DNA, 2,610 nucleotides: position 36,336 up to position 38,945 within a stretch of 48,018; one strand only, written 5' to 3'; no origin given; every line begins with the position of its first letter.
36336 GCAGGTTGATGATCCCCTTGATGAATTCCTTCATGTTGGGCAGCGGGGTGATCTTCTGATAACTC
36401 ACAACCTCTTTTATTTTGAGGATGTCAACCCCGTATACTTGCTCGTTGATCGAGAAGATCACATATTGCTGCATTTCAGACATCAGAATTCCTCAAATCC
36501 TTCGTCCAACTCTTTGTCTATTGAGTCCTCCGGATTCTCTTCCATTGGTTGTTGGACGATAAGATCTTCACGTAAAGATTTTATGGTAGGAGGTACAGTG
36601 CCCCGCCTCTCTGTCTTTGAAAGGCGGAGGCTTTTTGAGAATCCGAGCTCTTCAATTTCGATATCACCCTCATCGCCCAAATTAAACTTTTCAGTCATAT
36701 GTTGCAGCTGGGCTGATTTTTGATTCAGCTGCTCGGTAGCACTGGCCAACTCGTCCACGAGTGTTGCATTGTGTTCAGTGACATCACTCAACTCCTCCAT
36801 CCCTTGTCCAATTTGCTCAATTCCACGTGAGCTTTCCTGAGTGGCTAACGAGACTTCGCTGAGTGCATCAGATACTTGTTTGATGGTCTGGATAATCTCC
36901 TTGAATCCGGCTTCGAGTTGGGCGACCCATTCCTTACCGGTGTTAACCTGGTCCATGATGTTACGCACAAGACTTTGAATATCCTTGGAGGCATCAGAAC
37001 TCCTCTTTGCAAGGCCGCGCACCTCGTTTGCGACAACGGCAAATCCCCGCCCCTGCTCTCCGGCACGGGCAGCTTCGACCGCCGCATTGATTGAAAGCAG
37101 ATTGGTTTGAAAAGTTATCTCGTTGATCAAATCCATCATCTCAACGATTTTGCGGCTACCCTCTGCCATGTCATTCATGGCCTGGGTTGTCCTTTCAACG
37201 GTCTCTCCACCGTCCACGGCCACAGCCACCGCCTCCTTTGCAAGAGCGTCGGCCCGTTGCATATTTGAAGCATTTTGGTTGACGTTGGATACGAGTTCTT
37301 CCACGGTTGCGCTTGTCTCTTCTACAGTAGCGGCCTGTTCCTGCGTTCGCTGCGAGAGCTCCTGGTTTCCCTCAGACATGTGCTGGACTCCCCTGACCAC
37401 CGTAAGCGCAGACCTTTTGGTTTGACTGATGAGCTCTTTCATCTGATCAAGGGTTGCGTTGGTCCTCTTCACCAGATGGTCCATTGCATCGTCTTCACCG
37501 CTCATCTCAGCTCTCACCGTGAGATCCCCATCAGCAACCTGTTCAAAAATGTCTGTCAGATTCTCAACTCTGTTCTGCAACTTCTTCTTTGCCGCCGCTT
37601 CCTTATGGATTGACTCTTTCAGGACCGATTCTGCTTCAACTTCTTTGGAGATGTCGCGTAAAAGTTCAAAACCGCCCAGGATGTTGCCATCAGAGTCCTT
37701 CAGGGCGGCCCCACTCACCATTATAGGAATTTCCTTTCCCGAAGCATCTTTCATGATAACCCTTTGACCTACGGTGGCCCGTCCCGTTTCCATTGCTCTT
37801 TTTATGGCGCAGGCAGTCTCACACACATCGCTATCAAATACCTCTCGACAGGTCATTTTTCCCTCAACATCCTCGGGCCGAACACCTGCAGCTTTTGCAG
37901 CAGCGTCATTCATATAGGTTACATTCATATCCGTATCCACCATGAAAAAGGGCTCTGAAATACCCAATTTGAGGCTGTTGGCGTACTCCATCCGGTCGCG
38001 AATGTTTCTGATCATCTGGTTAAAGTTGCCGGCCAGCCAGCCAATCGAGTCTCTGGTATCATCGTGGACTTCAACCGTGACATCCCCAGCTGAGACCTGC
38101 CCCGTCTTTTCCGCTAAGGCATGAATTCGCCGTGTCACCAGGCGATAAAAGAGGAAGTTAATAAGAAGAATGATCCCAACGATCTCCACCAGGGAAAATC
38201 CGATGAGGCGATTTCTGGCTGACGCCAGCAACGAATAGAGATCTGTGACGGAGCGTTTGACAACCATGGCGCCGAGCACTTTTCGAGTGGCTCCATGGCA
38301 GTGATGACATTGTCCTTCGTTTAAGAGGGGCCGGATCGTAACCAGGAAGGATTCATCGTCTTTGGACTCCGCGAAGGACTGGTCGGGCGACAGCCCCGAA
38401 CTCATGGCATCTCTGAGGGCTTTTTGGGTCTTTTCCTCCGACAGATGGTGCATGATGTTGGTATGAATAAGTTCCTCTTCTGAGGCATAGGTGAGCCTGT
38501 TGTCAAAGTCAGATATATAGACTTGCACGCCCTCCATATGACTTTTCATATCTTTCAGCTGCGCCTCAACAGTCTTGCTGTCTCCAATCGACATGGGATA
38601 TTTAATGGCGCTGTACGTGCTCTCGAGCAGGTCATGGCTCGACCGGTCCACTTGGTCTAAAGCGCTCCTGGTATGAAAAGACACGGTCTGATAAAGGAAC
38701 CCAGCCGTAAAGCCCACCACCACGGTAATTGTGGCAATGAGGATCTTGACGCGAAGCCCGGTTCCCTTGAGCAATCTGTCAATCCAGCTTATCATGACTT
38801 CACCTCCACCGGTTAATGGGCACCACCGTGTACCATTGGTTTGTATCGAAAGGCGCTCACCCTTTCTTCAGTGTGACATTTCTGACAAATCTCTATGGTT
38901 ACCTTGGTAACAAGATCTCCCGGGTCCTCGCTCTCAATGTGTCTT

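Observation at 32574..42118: Wsp-like chemosensory operon with c-di-GMP output, a haem-motif receptor and an embedded tetrahaem cytochrome c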

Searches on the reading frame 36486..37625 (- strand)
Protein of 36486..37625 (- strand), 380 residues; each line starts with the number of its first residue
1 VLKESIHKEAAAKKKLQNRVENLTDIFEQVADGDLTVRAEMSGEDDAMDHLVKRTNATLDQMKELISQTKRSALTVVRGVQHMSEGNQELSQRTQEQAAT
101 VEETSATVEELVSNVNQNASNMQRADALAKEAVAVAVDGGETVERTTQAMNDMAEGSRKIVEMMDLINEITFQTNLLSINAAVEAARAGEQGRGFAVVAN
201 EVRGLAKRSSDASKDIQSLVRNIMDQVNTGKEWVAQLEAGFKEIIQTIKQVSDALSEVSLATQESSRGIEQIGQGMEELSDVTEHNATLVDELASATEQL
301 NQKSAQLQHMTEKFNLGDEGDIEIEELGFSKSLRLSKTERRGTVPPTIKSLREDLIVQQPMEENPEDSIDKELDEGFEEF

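Call 56: search_solved_structures(query=window:36486-37625:-, max_evalue=1e-15, show_alignments=4)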
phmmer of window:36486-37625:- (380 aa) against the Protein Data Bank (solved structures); distinct sequences matched with E-value up to 1e-15: 9.
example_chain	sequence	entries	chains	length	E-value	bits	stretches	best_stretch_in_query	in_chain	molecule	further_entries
8c5v_I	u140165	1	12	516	9.4e-57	196.3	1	19-309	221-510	Methyl-accepting chemotaxis protein I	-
6s1k_E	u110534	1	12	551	1.1e-56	196.1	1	19-315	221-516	Methyl-accepting chemotaxis protein I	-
3zx6_A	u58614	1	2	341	8.5e-56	193.1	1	22-319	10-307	HAMP, METHYL-ACCEPTING CHEMOTAXIS PROTEIN I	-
1qu7_A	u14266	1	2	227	7.3e-48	167.1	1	93-314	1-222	METHYL-ACCEPTING CHEMOTAXIS PROTEIN I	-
31cj_A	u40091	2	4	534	1e-43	153.5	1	28-308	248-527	Aerotaxis receptor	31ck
2ch7_B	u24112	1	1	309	2.3e-19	73.5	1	80-313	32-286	METHYL-ACCEPTING CHEMOTAXIS PROTEIN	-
3ja6_H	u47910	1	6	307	2.8e-19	73.2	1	74-313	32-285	Methyl-accepting chemotaxis protein 2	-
2ch7_A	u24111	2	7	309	5.3e-19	72.3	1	80-313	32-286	METHYL-ACCEPTING CHEMOTAXIS PROTEIN | Methyl-accepting chemotaxis protein 2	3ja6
6s18_A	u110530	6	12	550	5.3e-17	65.7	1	26-243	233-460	Aromatic acid chemoreceptor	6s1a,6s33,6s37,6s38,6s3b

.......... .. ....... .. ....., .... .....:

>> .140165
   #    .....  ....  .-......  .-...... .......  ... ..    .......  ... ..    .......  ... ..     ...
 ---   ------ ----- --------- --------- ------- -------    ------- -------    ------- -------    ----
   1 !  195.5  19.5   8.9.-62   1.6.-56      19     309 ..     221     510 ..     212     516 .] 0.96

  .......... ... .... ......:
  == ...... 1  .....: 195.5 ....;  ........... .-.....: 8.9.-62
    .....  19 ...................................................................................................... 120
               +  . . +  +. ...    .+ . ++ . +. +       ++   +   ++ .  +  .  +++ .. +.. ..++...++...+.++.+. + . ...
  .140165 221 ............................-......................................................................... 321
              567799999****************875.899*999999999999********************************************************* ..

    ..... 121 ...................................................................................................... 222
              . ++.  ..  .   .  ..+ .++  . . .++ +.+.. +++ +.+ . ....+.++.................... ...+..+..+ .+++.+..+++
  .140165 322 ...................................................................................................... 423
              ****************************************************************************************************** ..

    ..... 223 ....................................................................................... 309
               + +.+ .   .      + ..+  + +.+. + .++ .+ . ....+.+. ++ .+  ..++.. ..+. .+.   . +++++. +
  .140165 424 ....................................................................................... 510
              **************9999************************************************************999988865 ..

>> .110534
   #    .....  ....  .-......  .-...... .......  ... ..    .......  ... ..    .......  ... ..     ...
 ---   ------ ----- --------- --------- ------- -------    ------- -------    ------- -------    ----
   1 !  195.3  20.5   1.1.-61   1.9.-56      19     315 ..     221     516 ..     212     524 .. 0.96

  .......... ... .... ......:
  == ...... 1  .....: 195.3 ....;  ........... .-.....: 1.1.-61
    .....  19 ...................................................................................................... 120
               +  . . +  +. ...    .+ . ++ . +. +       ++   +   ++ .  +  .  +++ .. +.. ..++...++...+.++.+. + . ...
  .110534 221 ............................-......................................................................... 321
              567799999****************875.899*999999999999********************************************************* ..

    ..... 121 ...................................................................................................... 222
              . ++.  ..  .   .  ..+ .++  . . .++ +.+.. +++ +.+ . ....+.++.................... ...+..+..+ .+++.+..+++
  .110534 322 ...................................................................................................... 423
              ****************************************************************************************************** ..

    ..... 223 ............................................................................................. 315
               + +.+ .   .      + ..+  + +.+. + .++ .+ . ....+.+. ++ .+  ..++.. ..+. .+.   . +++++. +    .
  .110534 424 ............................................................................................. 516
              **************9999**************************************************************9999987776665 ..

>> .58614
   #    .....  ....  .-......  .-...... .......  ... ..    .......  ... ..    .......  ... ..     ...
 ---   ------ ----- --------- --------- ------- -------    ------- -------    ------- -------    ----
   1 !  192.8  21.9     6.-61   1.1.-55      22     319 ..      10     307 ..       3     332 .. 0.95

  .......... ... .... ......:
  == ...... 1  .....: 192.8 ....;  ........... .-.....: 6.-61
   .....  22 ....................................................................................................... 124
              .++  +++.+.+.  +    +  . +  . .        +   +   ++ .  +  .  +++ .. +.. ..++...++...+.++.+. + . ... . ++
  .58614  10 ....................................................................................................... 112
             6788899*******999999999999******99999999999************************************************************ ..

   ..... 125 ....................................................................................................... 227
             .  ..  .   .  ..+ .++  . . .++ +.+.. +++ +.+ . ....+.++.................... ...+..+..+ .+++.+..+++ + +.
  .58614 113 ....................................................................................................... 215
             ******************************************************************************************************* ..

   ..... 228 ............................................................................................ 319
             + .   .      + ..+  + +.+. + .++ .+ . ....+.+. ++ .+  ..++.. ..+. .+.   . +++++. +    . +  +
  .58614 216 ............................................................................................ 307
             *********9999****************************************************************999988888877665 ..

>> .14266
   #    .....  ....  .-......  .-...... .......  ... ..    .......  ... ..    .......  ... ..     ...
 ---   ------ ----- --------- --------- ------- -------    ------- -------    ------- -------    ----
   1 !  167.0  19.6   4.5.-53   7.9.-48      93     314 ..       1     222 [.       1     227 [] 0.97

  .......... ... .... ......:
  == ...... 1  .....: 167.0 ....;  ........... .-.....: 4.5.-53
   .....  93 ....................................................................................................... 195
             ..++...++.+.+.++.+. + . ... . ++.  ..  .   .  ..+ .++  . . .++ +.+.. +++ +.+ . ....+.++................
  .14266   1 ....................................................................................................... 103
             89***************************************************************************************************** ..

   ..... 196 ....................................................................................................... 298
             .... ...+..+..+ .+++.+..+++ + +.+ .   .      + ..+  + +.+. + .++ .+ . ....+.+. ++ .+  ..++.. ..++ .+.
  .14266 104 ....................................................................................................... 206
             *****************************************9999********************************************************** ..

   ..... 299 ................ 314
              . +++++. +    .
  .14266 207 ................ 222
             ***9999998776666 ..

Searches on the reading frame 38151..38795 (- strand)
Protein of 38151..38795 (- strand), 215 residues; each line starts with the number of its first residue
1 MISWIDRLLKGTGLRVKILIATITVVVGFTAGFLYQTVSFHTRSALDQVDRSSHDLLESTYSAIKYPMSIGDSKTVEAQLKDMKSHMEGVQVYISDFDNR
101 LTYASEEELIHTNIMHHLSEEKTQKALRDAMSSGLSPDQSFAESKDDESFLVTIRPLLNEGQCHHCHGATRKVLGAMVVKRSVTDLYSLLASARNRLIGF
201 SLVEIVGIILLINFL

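Call 36: search_solved_structures(query=window:38151-38795:-, max_evalue=1, show_alignments=2)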
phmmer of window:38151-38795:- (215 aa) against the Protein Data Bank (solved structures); distinct sequences matched with E-value up to 1: 5.
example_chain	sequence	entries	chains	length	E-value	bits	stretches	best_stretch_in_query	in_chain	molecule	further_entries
3b42_A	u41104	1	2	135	0.0073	19.5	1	127-187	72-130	Methyl-accepting chemotaxis protein, putative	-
3b47_A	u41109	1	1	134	0.11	15.7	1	128-187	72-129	Methyl-accepting chemotaxis protein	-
8tj7_B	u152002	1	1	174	0.31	14.2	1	41-130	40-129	Hemagglutinin HA2 chain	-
8tj6_B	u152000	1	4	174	0.43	13.7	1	41-130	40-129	Hemagglutinin HA2 chain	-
1mql_B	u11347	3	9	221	0.71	13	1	41-129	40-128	Hemagglutinin HA2 chain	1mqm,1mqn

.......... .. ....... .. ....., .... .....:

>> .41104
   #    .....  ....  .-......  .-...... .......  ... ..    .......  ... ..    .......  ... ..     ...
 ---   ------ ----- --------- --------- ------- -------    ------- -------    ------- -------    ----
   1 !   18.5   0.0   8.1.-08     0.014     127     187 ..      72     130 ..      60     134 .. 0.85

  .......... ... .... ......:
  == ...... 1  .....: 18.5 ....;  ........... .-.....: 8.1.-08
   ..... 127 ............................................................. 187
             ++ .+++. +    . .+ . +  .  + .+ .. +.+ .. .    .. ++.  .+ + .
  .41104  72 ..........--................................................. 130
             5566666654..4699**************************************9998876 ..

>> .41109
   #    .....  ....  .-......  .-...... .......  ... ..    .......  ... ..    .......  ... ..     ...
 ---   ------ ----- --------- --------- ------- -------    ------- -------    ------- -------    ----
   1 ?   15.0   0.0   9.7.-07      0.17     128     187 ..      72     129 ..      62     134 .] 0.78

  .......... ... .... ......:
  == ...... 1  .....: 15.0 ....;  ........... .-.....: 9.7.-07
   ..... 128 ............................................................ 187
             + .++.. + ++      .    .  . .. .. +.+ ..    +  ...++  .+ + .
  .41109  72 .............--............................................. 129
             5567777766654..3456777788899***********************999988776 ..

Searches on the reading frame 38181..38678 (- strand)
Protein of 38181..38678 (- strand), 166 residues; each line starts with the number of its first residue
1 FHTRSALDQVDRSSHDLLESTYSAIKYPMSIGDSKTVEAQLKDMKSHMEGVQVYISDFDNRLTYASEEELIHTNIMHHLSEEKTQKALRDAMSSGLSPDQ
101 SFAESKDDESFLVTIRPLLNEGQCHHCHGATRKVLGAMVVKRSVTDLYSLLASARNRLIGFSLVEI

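Call 46: find_homologous_proteins(query=A2, max_evalue=0.00001)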
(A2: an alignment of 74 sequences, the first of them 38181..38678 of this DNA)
Query A2 (74 sequences) (166 aa, profile of the alignment): 17 proteins with E <= 0.00001 among 1354 candidates.
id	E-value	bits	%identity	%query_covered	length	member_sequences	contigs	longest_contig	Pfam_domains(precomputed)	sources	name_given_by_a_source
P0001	9.0e-62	226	35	94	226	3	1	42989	PF21563.4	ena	-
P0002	2.7e-55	205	69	100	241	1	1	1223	PF21563.4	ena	-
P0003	2.3e-54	201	33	86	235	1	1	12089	PF21563.4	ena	-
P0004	1.5e-50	189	50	89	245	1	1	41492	PF21563.4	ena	-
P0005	9.7e-49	183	48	96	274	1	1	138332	PF21563.4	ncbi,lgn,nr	ncbi:MAG: hypothetical protein Q7J15_04900 [Candidatus Desulfaltia sp.]|nr:hypothetical protein [Can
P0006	6.0e-47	177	50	97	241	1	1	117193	PF21563.4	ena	-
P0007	2.0e-44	169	71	83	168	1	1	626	PF21563.4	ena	-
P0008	3.4e-42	162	75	81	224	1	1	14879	-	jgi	-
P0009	3.3e-34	136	31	74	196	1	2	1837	-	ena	-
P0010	8.9e-34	135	22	77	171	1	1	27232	-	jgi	jgi:methyl-accepting chemotaxis protein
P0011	2.8e-32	130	23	77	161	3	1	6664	-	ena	-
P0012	6.5e-30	122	26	57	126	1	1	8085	-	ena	-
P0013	6.9e-30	122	62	81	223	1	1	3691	-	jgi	jgi:hypothetical protein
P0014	2.1e-26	111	39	42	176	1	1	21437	PF21563.4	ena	-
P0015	3.1e-22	97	66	57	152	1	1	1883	-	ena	-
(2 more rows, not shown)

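Call 48: find_related_loci(query=A2, collection=genome_contigs, flank=4000)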
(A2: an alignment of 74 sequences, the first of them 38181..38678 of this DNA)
Query A2 (166 aa) in genome_contigs; peptide patterns used: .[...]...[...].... (x = any residue, [..] = any of these).
589 stretches matched a pattern; 524 encode a relative of the query (tblastn E <= 1e-3); the best 80 are kept; 80 distinct loci.
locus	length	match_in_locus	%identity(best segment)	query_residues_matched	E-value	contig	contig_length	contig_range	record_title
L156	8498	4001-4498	75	1-166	3e-83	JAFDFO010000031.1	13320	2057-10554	MAG: Deltaproteobacteria bacterium isolate Meg22_02_Bin_40 Meg22_02_Bin_40_scaffold_4490, whole genome shotgun sequence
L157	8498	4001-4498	71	1-166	2e-79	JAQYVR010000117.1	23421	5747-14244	MAG: Desulfobacteria bacterium isolate SG_15_bin16 SG_15_bin.16.orig_15_k141_4150467, whole genome shotgun sequence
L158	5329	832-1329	70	1-166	4e-79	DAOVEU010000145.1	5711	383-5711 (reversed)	MAG TPA_asm: Desulfobacterales bacterium isolate CSMAG_1091 CSMAG_1091_k141_1431291_length_5711_cov_14.0000, whole genom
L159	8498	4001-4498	71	1-166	5e-79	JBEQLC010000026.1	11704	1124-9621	MAG: Desulfobacteria bacterium isolate Y21TTR20magb13s NODE_26_length_11704_cov_2.831599, whole genome shotgun sequence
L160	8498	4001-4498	70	1-166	1e-77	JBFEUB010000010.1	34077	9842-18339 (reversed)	MAG: Desulfobacteria bacterium isolate Mix_mud07.2021.05.48 k141_968713_length_34077_cov_12.0000, whole genome shotgun s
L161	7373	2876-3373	69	1-166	5e-77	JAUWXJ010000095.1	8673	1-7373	MAG: Desulfobacterales bacterium isolate CSMAG_2681 CSMAG_2681_k141_1276549_length_8673_cov_7.0000, whole genome shotgun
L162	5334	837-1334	68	1-166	1e-74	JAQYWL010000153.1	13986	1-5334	MAG: Desulfobacteria bacterium isolate Co_bin7 Co_bin7_c_000005581823, whole genome shotgun sequence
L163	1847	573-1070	66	1-166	4e-75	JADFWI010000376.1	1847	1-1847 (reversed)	MAG: Proteobacteria bacterium isolate C4.bin.21 k83_1037129, whole genome shotgun sequence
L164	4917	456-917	69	13-166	9e-72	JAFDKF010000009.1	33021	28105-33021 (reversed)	MAG: Deltaproteobacteria bacterium isolate Meg22_46_Bin_1 Meg22_46_Bin_1_scaffold_1187, whole genome shotgun sequence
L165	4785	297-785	66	1-163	2e-71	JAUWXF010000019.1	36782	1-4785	MAG: Desulfobacterales bacterium isolate CSMAG_2677 CSMAG_2677_k127_192375_length_36782_cov_938.0060, whole genome shotg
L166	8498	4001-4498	63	1-166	8e-69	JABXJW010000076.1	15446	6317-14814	MAG: Desulfobacterales bacterium isolate CR_Bin_276 NODE_100_length_15446_cov_9.527555, whole genome shotgun sequence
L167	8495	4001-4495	64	2-166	3e-68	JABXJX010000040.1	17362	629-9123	MAG: Desulfobacterales bacterium isolate CR_Bin_073 NODE_42_length_17362_cov_6.421579, whole genome shotgun sequence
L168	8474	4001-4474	65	1-158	2e-68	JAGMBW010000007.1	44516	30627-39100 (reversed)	MAG: Desulfobacterales bacterium isolate RS_16_34 ZL425.bin.34.fa_7, whole genome shotgun sequence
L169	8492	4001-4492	63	3-166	8e-68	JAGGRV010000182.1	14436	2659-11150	MAG: Deltaproteobacteria bacterium isolate AUK005 PB_MANV_005_c_000000000128, whole genome shotgun sequence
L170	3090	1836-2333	60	1-166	6e-67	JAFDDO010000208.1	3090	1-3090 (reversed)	MAG: Deltaproteobacteria bacterium isolate Meg19_1012_Bin_147 Meg19_1012_Bin_147_scaffold_168357, whole genome shotgun s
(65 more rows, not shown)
